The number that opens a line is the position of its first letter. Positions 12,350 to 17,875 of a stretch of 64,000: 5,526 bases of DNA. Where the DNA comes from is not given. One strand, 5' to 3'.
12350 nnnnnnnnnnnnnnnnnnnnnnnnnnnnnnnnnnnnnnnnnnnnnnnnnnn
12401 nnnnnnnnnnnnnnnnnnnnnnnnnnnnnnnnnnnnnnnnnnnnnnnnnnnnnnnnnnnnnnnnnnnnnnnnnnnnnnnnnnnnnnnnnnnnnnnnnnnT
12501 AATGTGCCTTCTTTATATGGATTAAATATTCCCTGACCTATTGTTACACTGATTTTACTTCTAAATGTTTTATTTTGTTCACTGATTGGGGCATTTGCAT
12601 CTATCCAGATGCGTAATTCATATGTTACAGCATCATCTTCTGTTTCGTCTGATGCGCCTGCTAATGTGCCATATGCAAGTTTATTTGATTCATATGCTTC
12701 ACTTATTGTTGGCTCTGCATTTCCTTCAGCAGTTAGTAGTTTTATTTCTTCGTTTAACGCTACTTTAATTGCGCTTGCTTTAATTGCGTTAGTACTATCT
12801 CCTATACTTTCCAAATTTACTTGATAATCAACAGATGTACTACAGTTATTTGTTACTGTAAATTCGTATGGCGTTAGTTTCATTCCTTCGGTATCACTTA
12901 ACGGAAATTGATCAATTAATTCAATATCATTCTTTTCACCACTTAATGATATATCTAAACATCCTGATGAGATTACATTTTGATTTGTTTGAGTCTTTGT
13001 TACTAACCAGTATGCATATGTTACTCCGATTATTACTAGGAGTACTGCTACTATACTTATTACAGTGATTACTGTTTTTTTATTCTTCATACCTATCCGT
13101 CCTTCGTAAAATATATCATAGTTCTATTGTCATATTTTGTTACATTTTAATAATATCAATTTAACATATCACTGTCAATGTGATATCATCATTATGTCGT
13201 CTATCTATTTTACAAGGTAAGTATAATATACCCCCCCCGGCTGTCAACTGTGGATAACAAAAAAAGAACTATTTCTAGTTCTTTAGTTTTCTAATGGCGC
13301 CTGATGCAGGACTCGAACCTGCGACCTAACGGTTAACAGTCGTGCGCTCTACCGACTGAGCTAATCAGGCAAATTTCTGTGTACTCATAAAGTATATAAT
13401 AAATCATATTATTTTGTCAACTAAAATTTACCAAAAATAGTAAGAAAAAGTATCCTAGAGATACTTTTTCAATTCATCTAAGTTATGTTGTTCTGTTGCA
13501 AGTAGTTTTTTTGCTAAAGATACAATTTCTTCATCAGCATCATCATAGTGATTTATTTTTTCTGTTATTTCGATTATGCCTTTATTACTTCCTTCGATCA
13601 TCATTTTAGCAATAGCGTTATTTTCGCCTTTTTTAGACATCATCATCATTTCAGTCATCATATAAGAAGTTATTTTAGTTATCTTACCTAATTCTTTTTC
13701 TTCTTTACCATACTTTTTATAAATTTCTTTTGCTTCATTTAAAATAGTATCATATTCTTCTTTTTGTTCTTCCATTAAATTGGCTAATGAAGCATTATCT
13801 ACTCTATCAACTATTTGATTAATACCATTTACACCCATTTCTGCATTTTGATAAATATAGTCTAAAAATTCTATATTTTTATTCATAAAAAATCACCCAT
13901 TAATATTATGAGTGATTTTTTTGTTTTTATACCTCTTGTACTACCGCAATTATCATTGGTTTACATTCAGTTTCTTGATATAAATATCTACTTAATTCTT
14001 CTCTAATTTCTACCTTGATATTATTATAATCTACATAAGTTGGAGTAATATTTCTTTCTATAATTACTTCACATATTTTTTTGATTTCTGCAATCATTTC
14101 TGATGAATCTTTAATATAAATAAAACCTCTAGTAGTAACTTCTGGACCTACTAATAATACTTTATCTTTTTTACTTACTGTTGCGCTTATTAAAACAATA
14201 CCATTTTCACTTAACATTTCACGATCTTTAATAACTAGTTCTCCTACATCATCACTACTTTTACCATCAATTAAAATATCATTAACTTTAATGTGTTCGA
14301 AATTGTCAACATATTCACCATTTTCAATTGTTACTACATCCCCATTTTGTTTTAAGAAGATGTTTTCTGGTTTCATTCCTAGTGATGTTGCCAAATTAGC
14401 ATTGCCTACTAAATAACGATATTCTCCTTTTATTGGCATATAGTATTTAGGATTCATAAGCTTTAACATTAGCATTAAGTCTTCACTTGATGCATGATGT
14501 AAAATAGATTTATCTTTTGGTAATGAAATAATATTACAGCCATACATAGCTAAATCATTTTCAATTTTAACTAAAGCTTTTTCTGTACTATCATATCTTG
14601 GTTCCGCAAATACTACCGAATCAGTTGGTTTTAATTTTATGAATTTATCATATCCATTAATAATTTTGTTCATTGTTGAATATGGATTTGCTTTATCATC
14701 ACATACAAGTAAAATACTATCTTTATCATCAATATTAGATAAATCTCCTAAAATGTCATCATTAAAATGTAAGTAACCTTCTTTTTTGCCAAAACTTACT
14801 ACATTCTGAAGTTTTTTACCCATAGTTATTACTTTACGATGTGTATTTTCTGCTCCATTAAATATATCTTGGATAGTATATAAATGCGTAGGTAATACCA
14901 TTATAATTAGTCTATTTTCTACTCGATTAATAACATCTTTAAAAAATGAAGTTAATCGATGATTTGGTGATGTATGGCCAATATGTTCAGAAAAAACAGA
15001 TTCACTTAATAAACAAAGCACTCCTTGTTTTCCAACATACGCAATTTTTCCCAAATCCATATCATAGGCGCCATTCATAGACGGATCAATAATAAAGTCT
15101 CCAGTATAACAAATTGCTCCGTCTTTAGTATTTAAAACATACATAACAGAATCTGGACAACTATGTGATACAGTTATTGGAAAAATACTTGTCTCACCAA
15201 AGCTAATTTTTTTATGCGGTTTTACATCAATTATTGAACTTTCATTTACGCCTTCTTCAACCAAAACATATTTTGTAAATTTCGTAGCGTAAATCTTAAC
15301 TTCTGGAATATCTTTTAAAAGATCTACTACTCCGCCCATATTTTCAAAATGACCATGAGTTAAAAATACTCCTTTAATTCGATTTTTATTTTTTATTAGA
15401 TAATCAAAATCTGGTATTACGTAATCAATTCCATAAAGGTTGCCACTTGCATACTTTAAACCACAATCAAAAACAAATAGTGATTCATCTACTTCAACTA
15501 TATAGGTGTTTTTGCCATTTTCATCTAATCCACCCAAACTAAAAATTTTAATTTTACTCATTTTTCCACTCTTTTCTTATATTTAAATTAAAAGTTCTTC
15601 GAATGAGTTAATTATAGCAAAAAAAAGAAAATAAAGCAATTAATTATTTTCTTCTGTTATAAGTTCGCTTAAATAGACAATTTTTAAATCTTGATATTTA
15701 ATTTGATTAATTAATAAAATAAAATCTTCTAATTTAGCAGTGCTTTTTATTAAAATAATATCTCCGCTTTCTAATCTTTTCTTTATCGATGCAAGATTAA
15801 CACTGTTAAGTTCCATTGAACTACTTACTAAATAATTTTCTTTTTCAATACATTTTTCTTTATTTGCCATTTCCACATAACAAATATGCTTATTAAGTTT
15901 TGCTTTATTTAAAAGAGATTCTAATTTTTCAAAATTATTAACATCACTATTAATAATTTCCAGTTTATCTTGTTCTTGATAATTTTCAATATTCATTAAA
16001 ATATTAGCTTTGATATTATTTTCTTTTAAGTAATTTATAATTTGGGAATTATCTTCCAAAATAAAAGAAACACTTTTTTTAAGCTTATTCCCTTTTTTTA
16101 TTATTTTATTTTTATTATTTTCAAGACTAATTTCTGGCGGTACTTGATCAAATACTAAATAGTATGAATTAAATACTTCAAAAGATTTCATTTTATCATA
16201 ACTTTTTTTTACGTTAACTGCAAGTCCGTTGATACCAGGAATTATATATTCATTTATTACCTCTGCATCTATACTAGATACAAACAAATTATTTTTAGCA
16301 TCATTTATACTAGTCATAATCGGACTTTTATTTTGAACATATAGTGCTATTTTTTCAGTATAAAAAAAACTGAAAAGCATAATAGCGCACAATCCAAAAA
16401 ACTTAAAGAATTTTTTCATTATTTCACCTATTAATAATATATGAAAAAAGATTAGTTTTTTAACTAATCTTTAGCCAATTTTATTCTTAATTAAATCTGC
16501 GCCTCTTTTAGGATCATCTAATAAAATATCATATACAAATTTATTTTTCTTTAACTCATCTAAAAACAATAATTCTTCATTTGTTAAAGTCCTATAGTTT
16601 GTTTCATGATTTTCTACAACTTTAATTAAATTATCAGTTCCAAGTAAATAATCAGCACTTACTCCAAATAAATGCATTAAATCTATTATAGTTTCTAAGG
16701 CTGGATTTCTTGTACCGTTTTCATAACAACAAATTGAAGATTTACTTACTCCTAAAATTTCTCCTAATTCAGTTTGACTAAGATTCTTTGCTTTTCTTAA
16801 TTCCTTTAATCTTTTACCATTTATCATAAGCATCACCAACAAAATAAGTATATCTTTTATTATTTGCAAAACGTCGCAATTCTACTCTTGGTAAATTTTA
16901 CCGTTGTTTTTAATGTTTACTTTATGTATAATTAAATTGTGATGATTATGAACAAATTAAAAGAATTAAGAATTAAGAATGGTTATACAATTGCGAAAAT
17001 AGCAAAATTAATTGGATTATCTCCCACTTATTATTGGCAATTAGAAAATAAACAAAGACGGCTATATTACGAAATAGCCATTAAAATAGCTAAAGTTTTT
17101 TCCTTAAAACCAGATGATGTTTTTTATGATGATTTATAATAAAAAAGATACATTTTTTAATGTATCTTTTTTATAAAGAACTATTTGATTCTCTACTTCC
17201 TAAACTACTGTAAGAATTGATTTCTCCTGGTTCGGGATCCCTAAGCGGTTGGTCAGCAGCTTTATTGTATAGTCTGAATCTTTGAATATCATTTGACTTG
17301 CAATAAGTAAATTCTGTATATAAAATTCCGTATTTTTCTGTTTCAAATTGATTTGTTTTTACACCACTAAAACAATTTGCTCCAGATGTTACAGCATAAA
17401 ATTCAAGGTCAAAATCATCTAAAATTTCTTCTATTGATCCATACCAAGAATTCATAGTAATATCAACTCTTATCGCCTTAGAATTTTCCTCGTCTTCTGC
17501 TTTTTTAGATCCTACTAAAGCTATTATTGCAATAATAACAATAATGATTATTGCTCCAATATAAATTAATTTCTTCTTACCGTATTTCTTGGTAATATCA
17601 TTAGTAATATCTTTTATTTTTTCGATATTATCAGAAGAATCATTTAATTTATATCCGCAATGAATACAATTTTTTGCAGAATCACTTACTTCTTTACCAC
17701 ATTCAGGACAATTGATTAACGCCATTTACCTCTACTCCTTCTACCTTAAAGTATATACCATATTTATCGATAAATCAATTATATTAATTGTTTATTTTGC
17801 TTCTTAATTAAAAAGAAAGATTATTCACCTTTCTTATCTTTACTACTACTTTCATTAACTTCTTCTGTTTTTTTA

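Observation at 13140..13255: Two candidate promoters upstream of the TasA-like giant gene: a G8 phase-variation tract and an operator palindrome over the -35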

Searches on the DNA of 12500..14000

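Call 7: search_rna_families(source=window, start=12500, end=14000, threshold=evalue, max_evalue=1)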
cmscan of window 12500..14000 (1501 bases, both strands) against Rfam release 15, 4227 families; matches with E-value up to 1: 3.
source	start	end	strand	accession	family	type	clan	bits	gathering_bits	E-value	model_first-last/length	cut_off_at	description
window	13298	13370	-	RF00005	tRNA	Gene; tRNA;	CL00001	67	29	4.9e-14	1-71/71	no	tRNA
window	13297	13370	+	RF04354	Plastid-ycf2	Cis-reg;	-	21.9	65.7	0.14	1-75/75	no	Plastid-ycf2 5UTR RNA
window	13704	13787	+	RF02706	TeloSII_ncR30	Gene; sRNA;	-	16.3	86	0.59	1-226/226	no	TeloSII non coding RNA 30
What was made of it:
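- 13091..13219 (-): Long 5' leader downstream of P2, about 95 nt longer than the ~40-nt leader of most paralogs. Rfam gave no match (call 7).
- Tried and rejected: A scan of 12500-14000 at E <= 1 found only the tRNA (call 7), so the long leader is not a known riboswitch or sRNA.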

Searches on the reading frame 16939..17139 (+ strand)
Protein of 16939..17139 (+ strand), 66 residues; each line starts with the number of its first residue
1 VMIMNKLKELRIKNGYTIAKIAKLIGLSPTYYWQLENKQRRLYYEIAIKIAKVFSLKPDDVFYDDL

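Call 6: search_protein_families(library=pfam, proteins=[window:16939-17139:+], max_evalue=0.01)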
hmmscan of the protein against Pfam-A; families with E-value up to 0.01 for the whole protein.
window:16939-17139:+ (66 aa): 4 families
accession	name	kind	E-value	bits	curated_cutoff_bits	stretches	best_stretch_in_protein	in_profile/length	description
PF01381.28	HTH_3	-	6.4e-11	42.6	23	1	7-60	1-54/55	Helix-turn-helix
PF12844.13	HTH_19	-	2.9e-10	40.4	30.2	1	6-60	3-57/64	Helix-turn-helix domain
PF13560.12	HTH_31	-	1.5e-06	28.9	27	1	7-59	6-59/64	Helix-turn-helix domain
PF13443.12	HTH_26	-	0.0002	22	22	1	6-62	1-58/63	Cro/C1-type HTH DNA-binding domain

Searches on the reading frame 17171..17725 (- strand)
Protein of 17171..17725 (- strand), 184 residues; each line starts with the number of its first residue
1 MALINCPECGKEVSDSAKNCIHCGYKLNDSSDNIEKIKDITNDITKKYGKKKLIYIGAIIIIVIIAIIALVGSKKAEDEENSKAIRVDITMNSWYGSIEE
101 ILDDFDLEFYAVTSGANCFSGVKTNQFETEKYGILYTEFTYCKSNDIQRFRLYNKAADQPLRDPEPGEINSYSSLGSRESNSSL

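Call 6: search_protein_families(library=pfam, proteins=[window:17171-17725:-], max_evalue=0.01)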
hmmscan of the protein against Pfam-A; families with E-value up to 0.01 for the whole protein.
window:17171-17725:- (184 aa): 5 families
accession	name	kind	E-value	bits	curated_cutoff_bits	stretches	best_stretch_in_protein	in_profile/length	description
PF13248.11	Zn_ribbon_3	-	2.9e-07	30.1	27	1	4-27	3-26/26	zinc-ribbon domain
PF13240.11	Zn_Ribbon_1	-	5.3e-07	29.7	25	1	6-27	2-23/23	zinc-ribbon domain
PF09716.15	ETRAMP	-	8e-07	29.4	29.1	1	28-72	28-72/81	Malarial early transcribed membrane protein (ETRAMP)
PF10571.15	UPF0547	-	6.7e-06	26.6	29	1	5-26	2-23/26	Uncharacterised protein family UPF0547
PF12773.13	DZR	-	0.00015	22.3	27.3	1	6-27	1-22/45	Double zinc ribbon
